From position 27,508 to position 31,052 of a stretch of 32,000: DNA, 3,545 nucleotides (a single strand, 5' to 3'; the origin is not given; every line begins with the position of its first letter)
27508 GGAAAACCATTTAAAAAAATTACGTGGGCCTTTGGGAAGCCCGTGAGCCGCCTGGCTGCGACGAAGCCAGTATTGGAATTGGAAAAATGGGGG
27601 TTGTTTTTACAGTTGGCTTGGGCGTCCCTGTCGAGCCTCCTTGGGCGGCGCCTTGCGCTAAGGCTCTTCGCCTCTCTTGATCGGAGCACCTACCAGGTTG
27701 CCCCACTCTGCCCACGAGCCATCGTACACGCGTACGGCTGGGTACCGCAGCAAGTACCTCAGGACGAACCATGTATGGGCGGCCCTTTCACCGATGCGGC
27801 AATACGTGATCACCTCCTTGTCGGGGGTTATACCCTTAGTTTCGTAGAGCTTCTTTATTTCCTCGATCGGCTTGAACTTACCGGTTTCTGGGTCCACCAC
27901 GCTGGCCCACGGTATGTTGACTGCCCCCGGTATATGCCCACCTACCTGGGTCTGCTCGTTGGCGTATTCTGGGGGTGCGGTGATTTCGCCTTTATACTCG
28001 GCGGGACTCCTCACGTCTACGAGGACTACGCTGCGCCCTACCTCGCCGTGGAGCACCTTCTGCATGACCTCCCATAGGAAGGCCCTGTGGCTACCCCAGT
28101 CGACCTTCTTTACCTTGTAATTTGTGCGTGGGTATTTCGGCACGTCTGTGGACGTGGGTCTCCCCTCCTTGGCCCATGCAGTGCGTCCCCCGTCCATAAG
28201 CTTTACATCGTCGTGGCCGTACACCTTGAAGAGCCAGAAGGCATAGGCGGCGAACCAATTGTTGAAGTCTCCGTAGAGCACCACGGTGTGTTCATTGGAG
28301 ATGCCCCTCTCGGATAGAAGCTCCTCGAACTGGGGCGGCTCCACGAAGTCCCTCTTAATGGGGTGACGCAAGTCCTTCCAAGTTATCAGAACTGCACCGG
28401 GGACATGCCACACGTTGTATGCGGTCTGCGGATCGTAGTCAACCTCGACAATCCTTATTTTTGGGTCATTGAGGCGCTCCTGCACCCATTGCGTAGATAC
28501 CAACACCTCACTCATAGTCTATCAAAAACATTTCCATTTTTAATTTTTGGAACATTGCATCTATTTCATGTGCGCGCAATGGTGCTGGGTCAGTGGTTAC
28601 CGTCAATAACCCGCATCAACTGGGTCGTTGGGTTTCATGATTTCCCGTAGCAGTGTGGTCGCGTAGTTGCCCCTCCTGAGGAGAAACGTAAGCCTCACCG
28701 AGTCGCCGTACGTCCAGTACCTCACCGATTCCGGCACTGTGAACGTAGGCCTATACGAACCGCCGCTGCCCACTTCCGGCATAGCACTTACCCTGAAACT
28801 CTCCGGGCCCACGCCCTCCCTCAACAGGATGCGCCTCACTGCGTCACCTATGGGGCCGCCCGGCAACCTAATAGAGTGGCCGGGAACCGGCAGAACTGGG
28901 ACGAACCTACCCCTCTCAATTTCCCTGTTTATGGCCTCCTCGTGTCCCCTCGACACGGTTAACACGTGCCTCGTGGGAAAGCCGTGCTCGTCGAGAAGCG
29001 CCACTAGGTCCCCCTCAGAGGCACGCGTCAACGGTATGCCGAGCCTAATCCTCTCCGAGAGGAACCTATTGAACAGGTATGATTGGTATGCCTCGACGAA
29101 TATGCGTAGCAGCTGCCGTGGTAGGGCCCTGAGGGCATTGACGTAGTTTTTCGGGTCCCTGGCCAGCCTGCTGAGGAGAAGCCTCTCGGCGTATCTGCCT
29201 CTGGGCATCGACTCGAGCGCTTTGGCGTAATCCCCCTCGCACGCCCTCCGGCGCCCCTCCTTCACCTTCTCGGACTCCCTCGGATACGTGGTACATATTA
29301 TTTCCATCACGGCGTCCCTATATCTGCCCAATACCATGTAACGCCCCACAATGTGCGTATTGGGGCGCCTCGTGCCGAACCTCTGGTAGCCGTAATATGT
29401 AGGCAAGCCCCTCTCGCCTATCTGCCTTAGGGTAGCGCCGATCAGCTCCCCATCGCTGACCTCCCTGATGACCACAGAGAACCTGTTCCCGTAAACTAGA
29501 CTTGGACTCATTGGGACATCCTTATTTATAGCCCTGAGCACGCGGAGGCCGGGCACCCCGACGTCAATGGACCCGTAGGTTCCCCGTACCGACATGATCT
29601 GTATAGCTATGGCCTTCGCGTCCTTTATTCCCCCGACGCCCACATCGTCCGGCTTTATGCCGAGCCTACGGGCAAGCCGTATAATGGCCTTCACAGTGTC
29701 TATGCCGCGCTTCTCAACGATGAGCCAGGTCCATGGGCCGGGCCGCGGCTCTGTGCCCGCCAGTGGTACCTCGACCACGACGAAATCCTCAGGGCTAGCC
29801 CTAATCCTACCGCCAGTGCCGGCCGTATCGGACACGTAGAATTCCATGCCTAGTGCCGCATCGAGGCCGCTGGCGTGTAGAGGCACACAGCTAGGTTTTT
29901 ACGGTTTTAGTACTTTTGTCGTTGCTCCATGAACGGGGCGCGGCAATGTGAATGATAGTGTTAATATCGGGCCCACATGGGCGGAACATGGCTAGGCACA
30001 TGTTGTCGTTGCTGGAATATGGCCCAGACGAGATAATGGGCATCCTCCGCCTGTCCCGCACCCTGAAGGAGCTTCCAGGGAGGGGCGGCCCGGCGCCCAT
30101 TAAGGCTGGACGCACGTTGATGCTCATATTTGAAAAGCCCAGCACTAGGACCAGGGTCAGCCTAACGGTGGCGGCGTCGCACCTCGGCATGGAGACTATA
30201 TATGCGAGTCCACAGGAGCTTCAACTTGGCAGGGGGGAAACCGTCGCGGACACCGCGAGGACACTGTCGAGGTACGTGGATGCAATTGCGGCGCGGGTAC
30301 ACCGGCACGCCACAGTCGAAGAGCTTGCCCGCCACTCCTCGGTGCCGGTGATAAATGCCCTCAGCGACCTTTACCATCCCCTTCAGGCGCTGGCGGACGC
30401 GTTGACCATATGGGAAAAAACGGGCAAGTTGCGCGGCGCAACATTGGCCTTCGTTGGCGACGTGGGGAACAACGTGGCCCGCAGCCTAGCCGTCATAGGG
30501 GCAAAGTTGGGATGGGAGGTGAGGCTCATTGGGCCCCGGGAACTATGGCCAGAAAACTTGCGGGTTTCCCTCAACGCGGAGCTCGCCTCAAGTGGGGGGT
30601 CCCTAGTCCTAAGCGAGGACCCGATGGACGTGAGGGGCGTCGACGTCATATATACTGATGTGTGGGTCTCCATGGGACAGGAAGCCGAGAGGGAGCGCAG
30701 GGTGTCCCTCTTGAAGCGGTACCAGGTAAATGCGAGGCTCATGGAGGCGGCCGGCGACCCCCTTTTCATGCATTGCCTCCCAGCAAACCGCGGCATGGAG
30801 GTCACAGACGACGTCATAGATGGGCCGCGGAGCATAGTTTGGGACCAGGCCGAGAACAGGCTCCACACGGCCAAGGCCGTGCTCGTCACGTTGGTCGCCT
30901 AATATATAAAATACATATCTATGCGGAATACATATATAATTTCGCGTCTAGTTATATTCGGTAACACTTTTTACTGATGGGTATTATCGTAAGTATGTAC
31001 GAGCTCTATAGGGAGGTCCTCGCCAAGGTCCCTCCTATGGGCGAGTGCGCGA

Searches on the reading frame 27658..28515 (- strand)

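Call 81: search_protein_families(library=pfam, proteins=[window:27658-28515:-], max_evalue=0.001)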
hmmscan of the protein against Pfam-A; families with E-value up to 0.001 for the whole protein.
window:27658-28515:- (285 aa): 1 family
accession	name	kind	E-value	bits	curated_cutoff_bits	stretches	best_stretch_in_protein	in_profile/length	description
PF00581.25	Rhodanese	-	2.1e-36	124.9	22.2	2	162-272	13-100/102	Rhodanese-like domain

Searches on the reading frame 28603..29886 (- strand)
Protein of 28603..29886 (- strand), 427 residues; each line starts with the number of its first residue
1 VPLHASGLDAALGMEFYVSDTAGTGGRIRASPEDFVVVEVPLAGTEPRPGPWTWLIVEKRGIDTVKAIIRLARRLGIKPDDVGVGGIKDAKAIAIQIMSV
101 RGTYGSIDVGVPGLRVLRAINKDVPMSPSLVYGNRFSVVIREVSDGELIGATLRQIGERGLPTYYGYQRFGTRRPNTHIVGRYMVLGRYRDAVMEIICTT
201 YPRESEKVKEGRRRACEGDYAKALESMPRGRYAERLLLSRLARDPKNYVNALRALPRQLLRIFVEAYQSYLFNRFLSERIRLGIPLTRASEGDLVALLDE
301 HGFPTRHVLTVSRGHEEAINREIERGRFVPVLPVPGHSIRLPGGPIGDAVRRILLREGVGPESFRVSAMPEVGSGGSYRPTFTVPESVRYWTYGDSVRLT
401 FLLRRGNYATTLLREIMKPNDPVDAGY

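Call 81: search_protein_families(library=pfam, proteins=[window:28603-29886:-], max_evalue=0.001)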
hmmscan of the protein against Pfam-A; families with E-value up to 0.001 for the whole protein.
window:28603-29886:- (427 aa): 1 family
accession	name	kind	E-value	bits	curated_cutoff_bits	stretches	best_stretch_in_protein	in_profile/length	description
PF01142.23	TruD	-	2.4e-119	399.3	27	1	12-416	2-412/412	tRNA pseudouridine synthase D (TruD)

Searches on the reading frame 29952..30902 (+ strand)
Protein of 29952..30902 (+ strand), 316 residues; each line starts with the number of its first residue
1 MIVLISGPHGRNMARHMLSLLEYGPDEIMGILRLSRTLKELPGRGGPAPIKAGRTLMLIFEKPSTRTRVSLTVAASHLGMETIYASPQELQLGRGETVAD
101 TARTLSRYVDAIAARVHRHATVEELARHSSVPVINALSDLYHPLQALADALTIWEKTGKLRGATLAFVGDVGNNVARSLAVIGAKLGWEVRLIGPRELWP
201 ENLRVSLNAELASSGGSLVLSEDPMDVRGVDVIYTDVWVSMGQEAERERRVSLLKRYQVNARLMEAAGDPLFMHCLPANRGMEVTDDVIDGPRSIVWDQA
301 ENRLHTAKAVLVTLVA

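Call 81: search_protein_families(library=pfam, proteins=[window:29952-30902:+], max_evalue=0.001)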
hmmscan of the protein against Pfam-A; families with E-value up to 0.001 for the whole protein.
window:29952-30902:+ (316 aa): 2 families
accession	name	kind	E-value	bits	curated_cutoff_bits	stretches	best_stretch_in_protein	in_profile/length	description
PF00185.30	OTCace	-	9.4e-54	182.2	29.4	1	162-313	2-156/157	Aspartate/ornithine carbamoyltransferase, Asp/Orn binding domain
PF02729.26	OTCace_N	-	4.2e-46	157.1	29.9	1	15-155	1-148/148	Aspartate/ornithine carbamoyltransferase, carbamoyl-P binding domain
